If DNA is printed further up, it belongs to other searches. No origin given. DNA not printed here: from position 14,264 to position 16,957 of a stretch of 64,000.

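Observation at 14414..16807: Unusual one-component architecture: sensor histidine kinase fused to a complete OmpR-type response regulator (REC + winged helix)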

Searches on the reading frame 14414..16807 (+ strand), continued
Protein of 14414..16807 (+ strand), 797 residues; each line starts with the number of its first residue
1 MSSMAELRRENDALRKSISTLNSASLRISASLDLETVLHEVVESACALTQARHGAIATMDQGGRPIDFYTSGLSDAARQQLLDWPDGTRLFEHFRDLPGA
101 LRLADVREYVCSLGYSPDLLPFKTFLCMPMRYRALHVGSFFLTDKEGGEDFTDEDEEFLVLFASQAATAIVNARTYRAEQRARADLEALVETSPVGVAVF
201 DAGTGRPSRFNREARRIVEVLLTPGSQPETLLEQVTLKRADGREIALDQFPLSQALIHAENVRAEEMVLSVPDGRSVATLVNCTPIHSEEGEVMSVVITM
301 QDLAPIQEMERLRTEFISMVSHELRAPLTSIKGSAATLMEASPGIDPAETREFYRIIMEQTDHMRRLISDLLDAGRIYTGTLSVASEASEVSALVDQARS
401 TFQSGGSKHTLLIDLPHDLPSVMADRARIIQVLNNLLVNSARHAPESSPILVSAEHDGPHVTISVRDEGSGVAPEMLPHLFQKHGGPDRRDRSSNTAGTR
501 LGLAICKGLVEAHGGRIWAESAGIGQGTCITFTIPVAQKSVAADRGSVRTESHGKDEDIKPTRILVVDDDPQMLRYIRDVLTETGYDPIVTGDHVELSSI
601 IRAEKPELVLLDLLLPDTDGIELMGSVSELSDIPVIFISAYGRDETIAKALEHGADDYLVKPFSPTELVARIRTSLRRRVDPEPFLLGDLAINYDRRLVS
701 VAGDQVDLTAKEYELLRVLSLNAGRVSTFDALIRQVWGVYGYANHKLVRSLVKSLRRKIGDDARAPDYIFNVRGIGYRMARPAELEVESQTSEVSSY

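Call 37: list_cluster_members(proteins=[P0001, P0004, P0014, P0016, P0035, P0045, P0051, P0055, P0087, P0108])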
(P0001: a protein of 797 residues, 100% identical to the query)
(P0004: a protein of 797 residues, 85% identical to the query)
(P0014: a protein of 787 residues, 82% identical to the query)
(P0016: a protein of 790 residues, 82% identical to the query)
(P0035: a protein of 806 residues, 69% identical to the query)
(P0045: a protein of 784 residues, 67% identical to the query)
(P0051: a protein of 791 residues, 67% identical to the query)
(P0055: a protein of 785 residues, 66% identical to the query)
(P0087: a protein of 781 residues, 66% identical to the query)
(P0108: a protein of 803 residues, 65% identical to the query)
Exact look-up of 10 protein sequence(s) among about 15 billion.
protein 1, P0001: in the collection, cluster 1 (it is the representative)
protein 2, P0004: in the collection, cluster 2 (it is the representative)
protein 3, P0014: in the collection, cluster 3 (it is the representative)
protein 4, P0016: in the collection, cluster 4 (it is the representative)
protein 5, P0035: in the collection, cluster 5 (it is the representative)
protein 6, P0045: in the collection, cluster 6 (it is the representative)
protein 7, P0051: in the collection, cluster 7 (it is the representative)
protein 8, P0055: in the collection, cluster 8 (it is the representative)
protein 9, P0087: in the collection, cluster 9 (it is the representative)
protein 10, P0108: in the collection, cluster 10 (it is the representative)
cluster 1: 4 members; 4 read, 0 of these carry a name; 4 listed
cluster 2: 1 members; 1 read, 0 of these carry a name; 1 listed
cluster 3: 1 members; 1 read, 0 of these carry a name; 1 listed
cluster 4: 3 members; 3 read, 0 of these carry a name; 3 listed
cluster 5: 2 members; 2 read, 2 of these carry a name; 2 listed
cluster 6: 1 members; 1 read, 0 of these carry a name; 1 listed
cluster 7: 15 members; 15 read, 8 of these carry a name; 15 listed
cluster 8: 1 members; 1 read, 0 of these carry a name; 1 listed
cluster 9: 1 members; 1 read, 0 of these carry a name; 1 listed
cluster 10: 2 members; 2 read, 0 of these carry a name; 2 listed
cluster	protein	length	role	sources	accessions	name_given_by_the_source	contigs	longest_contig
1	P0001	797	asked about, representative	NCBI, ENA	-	-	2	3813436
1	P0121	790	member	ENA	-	-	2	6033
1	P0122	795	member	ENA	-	-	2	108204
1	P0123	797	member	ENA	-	-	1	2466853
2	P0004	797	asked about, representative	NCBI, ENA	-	-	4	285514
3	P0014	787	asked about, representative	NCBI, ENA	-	-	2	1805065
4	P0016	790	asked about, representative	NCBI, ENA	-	-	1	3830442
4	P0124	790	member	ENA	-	-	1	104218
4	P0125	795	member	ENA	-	-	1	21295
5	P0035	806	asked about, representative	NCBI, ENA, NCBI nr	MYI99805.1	MAG: response regulator [Gemmatimonadetes bacterium] | response regulator [Gemmatimonadota bacterium]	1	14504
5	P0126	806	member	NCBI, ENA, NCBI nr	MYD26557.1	MAG: response regulator [Gemmatimonadetes bacterium] | response regulator [Gemmatimonadota bacterium]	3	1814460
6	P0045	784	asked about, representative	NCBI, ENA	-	-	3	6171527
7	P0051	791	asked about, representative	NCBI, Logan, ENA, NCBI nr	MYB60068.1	MAG: response regulator [Gemmatimonadetes bacterium] | response regulator [Gemmatimonadota bacterium]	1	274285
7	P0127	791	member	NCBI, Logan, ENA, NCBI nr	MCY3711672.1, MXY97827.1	MAG: response regulator [Gemmatimonadetes bacterium] | ATP-binding protein [Gemmatimonadota bacterium]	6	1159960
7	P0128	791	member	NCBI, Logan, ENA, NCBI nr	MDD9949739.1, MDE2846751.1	MAG: ATP-binding protein [candidate division Zixibacteria bacterium] | ATP-binding protein [candidate division Zixibacteria bacterium]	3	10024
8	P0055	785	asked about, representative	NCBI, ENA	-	-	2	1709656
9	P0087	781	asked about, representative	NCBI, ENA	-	-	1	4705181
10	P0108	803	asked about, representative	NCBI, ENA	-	-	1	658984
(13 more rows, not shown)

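Call 38: find_encoding_contigs(protein=P0045, flank=6000, max_places=2)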
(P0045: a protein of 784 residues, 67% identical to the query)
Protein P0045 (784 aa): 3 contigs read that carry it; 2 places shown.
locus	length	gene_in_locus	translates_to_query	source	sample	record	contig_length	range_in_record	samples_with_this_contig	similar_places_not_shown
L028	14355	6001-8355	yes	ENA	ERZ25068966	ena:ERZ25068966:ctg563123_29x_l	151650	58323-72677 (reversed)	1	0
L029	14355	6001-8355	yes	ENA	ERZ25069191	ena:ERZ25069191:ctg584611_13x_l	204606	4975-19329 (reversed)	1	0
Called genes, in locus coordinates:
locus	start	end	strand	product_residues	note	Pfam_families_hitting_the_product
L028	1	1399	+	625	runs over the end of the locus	PF00989:PAS, PF08448:PAS_4 (faint), PF25917:BSH_RND, PF25973:BSH_CzcB (faint), PF25990:Beta-barrel_YknX (weak), PF25967:RND-MFP_C (weak)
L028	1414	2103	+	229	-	PF00005:ABC_tran, PF02463:SMC_N (faint), PF13304:AAA_21 (faint)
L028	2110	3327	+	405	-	PF12704:MacB_PCD, PF02687:FtsX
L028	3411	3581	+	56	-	-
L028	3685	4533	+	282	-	PF01791:DeoC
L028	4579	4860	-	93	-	-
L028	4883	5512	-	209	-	PF03466:LysR_substrate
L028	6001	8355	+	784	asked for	PF01590:GAF, PF13185:GAF_2, PF00989:PAS (weak), PF00512:HisKA, PF02518:HATPase_c, PF13581:HATPase_c_2 (weak), PF00072:Response_reg, PF00486:Trans_reg_C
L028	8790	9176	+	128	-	PF13610:DDE_Tnp_IS240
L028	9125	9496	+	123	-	PF13610:DDE_Tnp_IS240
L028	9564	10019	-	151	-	PF04234:CopC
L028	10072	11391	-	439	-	PF07732:Cu-oxidase_3, PF00394:Cu-oxidase, PF07731:Cu-oxidase_2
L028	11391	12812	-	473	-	PF02321:OEP (faint)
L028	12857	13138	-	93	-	-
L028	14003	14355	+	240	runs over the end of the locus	PF01138:RNase_PH, PF03725:RNase_PH_C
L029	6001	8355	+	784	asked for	PF01590:GAF, PF13185:GAF_2, PF00989:PAS (weak), PF00512:HisKA, PF02518:HATPase_c, PF13581:HATPase_c_2 (weak), PF00072:Response_reg, PF00486:Trans_reg_C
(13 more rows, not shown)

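Call 39: find_encoding_contigs(protein=P0087, flank=6000, max_places=2)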
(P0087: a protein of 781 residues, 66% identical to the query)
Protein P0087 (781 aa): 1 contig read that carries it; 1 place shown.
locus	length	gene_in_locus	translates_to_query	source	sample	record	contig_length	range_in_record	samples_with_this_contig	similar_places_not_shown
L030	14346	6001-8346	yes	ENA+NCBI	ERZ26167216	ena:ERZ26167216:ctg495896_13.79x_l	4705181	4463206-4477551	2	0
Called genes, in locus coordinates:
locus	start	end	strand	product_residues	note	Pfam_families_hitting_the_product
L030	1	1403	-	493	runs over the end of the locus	PF07719:TPR_2 (faint)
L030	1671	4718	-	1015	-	-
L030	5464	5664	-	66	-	-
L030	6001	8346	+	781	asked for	PF01590:GAF, PF13185:GAF_2, PF00989:PAS (faint), PF00512:HisKA, PF02518:HATPase_c, PF13581:HATPase_c_2 (weak), PF00072:Response_reg, PF00486:Trans_reg_C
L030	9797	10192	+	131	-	-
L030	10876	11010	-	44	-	-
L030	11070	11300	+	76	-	PF12760:Zn_ribbon_IS1595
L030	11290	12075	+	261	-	PF12762:DDE_Tnp_IS1595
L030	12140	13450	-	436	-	PF00271:Helicase_C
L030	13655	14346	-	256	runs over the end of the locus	PF01695:IstB_IS21, PF00308:Bac_DnaA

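Call 59: predict_structure(alignment_id=A1)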
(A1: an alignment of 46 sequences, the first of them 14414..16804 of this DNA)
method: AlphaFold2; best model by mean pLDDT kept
length: 797 residues; sequences in the alignment: 46
mean_pLDDT: 77.8   pTM: 0.47
mean pLDDT of the five models: 77.8, 72.9, 72.9, 72.7, 70.9
residues with pLDDT >= 90: 124; 70-90: 500; 50-70: 117; < 50: 56
segments of 3 or more residues with pLDDT < 50: 341-343, 484-498, 539-558, 785-797
pLDDT, mean of each block of 10 residues (from residue 1): 74 84 85 88 91 89 81 77 68 79 72 65 83 88 85 89 92 84 78 85 88 88 78 83 82 86 86 87 88 89 81 62 51 54 59 66 65 71 81 91 78 88 90 89 82 87 89 76 48 42 84 86 85 77 27 41 91 88 90 87 90 84 78 82 61 75 83 76 74 83 86 87 77 72 74 89 85 79 47 31
secondary structure, 60 per line:
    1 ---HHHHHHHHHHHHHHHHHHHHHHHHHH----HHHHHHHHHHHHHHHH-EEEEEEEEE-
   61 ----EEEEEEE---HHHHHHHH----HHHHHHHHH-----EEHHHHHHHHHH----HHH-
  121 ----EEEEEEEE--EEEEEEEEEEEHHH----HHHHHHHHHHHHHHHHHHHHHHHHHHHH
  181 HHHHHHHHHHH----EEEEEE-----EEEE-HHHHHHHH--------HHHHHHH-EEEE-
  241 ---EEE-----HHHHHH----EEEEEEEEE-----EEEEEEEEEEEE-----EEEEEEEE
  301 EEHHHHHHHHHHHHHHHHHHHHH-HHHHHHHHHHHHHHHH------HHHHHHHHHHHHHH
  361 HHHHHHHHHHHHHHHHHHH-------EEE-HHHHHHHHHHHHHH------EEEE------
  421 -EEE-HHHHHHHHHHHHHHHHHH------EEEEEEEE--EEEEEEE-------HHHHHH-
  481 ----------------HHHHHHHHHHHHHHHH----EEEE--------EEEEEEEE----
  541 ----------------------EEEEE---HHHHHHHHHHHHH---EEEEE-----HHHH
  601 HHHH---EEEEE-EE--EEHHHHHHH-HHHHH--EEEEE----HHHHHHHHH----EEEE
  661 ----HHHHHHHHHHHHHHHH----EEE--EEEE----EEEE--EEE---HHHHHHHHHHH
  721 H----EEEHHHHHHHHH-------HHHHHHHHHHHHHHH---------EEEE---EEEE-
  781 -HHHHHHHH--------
elements in order (helices of 4 or more, strands of 3 or more residues): H4-29 H34-49 E51-59 E65-71 H75-82 H87-95 H103-112 E125-132 E135-145 H153-191 E196-201 E207-210 H212-219 H228-234 E236-239 E244-246 H252-257 E262-270 E276-287 E293-302 H303-323 H325-340 H347-379 E387-389 H391-404 E411-414 E422-424 H426-443 E450-457 E460-466 H474-479 H497-512 E517-520 E529-536 E563-567 H571-583 E587-591 H597-604 E608-612 H620-626 H628-632 E635-639 H644-652 E657-660 H665-680 E685-687 E690-693 E698-701 E704-706 H710-721 E726-728 H729-737 H745-759 E769-772 E776-779 H782-789

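Call 62: fold_search(model_id=the predicted structure, library=pdb)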
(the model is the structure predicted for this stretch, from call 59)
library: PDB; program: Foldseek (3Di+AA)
matches with E <= 10: 1910; with E <= 0.001: 1153
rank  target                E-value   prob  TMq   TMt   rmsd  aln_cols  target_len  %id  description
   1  9a5d_A                6.8e-31  1.00  0.25  0.31  45.8       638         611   19  Integrative model of WALK-YYCH by crosslinking MS and deep learning (released 2024-09-18)
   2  4i5s_B                1.5e-21  1.00  0.24  0.42  16.9       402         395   21  Structure and function of sensor histidine kinase (released 2013-03-27)
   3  9eut_A                1.3e-20  1.00  0.33  0.35  19.7       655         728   16  Cryo-EM structure of the full-length Pseudomonas aeruginosa bacteriophytochrome in its Pr state (released 2024-09-04)
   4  8isj_A                5.9e-19  1.00  0.20  0.18  25.5       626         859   15  Pr conformer of Arabidopsis thaliana phytochrome A - AtphyA-Pr (released 2023-08-09)
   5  4i5s_A                1.0e-18  1.00  0.21  0.39  19.7       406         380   22  Structure and function of sensor histidine kinase (released 2013-03-27)
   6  6rh0_B                1.7e-18  1.00  0.25  0.77   4.9       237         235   32  Revisiting pH-gated conformational switch. Complex HK853-RR468 pH 5.5 (released 2020-02-19)
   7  8a52_A                2.3e-18  1.00  0.18  0.37  21.8       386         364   22  Crystal structure of a chimeric LOV-Histidine kinase SB2F1 (asymmetrical variant, trigonal form with long c-axis) (released 2023-12-27)
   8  8a7h_A                2.4e-18  1.00  0.18  0.37  21.8       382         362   22  Crystal structure of a chimeric LOV-Histidine kinase SB2F1-I66R mutant (light state; asymmetrical variant, trigonal fo (released 2024-01-10)
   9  4gcz_A                2.5e-18  1.00  0.20  0.40  16.6       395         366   21  Structure of a blue-light photoreceptor (released 2013-06-19)
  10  8a6x_B                2.7e-18  1.00  0.18  0.38  22.4       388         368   22  Crystal structure of a chimeric LOV-Histidine kinase SB2F1 (asymmetrical variant, trigonal form with long c axis) (released 2024-01-10)
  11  8isi_A                3.9e-18  1.00  0.20  0.19  25.4       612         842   15  Photochromobilin-free form of Arabidopsis thaliana phytochrome A - apo-AtphyA (released 2023-08-09)
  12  8a7f_A                4.3e-18  1.00  0.17  0.36  21.8       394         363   22  Crystal structure of a chimeric LOV-Histidine kinase SB2F1-I66R mutant (asymmetrical variant, trigonal form with long  (released 2024-01-10)
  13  6rh0_A                7.9e-18  1.00  0.25  0.76   5.0       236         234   32  Revisiting pH-gated conformational switch. Complex HK853-RR468 pH 5.5 (released 2020-02-19)
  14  8isk_B                7.9e-18  1.00  0.20  0.19  26.0       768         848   12  Pr conformer of Zea mays phytochrome A1 - ZmphyA1-Pr (released 2023-08-09)
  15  8a3u                  9.2e-18  1.00  0.18  0.37  21.9       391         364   21  Crystal structure of a chimeric LOV-Histidine kinase SB2F1 (symmetrical variant, trigonal form with short c-axis) (released 2023-12-20)
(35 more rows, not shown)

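Call 65: search_protein_representatives(protein=window:14414-16807:+)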
Query: 797 residues. Proteins with E-value up to 0.001 (for the whole library): 1736553; up to 1e-10: 931732; up to 1e-30: 89679. The best 150 are listed.
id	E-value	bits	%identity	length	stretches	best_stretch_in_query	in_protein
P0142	1.0e-277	939.9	60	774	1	7-782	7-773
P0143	2.1e-252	856.2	54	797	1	1-782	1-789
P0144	6.0e-251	851.4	58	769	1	20-780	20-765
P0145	1.7e-250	849.9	54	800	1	8-783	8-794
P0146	8.7e-249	844.3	55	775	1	8-784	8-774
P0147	1.8e-248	843.2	69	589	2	1-371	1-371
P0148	7.3e-246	834.6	48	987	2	14-782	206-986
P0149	2.1e-244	829.8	53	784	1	6-785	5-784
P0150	4.2e-242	822.2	53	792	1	15-782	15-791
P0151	1.3e-238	810.6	56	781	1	19-784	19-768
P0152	1.4e-237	807.2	51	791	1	3-783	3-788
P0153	1.8e-237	806.9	53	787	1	2-785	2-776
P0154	4.9e-225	765.7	51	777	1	23-779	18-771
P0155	5.9e-219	745.6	49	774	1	12-783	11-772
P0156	6.8e-218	742.1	53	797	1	24-781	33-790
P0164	3.0e-204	697.0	64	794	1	5-542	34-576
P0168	2.6e-201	687.3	45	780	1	11-780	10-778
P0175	8.2e-188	642.7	43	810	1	5-782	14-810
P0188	1.1e-179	615.8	42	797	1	9-780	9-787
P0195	8.3e-175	599.7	40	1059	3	179-781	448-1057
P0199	8.9e-172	589.6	54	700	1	8-540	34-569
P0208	4.7e-167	574.0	55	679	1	11-554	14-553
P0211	1.6e-162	559.1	39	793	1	5-781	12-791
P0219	6.4e-158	543.8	50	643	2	5-378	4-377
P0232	3.4e-153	528.2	45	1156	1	174-782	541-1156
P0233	2.0e-152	525.7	38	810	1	6-783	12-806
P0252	1.7e-142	492.8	44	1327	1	168-782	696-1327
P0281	3.7e-130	452.0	35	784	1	22-789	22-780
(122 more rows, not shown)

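Call 66: list_cluster_members(proteins=[P0142, P0143, P0148, P0155, P0168, P0175, P0188, P0211, P0233, P0281])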
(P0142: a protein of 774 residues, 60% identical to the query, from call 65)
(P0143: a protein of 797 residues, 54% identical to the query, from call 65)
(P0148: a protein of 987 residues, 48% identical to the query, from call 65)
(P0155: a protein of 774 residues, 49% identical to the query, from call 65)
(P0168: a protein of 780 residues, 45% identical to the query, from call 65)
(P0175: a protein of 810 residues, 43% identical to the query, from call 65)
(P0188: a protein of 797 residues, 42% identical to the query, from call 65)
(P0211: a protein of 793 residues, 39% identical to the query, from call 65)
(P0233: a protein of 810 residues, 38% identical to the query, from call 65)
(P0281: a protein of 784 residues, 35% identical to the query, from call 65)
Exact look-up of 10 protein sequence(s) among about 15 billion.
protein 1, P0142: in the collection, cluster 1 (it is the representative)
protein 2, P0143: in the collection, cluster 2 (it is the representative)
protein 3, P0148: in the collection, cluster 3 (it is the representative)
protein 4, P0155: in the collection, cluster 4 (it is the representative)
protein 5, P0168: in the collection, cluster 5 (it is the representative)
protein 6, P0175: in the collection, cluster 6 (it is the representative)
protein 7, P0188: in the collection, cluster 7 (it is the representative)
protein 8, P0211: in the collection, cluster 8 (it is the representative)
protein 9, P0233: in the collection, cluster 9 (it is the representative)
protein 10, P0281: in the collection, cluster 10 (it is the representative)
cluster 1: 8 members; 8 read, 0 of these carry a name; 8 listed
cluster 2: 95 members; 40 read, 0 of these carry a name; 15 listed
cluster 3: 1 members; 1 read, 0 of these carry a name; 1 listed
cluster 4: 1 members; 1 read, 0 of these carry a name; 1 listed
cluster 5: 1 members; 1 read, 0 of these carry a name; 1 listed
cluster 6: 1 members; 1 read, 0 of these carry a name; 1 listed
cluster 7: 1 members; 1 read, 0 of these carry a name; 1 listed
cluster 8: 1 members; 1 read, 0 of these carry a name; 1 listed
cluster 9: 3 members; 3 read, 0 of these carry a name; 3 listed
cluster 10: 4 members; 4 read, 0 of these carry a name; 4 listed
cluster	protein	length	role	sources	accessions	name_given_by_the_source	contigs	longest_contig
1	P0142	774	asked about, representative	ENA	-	-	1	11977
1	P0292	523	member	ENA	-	-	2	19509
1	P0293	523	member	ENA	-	-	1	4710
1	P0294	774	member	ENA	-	-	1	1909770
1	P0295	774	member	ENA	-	-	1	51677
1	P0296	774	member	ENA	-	-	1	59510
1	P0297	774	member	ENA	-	-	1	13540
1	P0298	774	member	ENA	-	-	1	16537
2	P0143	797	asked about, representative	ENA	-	-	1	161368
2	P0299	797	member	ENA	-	-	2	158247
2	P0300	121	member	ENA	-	-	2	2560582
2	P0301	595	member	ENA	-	-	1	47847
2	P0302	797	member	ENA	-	-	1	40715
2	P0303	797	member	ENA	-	-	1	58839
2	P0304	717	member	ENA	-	-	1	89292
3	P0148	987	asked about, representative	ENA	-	-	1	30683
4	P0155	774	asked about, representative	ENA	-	-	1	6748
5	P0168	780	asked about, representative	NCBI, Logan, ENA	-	-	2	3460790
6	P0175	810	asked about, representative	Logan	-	-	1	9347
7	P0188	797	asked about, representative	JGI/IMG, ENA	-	-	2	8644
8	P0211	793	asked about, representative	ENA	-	-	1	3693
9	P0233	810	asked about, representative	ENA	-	-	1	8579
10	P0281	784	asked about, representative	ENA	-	-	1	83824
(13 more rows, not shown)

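Call 83: find_encoding_contigs(protein=P0001, flank=3000, max_places=4)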
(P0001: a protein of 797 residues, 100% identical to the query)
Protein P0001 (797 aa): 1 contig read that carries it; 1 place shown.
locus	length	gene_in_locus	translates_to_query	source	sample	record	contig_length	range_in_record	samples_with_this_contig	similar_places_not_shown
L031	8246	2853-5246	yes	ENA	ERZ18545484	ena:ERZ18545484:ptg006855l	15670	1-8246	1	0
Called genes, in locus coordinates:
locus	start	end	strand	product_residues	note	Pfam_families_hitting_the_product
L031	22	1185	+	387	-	-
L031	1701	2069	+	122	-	-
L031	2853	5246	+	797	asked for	PF01590:GAF, PF13185:GAF_2, PF00989:PAS (weak), PF00512:HisKA, PF02518:HATPase_c, PF00072:Response_reg, PF00486:Trans_reg_C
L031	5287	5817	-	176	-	-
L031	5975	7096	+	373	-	PF00108:Thiolase_N, PF02803:Thiolase_C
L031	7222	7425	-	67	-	-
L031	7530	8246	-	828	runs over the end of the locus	PF19838:LptD_2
